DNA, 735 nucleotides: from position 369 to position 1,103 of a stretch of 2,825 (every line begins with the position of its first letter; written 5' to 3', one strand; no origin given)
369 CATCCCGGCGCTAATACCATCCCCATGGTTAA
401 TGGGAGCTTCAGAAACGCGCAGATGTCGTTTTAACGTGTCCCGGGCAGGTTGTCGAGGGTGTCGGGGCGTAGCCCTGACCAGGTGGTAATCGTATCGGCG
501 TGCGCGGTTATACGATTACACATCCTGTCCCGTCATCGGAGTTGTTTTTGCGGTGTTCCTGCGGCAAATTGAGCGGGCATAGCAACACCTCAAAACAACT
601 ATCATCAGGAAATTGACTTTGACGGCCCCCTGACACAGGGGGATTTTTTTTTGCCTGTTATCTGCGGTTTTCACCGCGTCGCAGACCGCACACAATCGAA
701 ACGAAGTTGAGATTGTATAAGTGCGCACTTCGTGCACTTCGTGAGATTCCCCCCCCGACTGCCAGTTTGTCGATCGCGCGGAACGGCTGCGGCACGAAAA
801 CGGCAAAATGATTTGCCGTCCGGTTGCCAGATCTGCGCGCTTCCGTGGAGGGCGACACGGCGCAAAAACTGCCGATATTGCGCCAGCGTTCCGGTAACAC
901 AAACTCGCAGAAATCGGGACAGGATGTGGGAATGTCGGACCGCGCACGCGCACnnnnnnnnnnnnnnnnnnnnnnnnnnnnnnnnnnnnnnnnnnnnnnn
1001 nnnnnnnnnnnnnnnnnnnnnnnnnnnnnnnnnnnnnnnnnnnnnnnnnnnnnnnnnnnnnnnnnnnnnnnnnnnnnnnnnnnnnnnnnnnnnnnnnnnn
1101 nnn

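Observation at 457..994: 30-bp perfect inverted repeat bracketing a 478-bp segment that contains hairpins and a terminator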

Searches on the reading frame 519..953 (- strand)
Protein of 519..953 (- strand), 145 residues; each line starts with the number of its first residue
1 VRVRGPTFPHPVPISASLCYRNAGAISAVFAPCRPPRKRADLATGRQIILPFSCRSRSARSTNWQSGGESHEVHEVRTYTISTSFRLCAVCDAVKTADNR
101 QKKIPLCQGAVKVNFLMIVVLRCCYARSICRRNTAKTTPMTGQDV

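Call 55: search_protein_families(proteins=[window:519-953:-], library=ncbifam, max_evalue=0.01)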
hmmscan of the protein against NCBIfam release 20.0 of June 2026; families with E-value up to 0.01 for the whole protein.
window:519-953:- (145 aa): 0 families
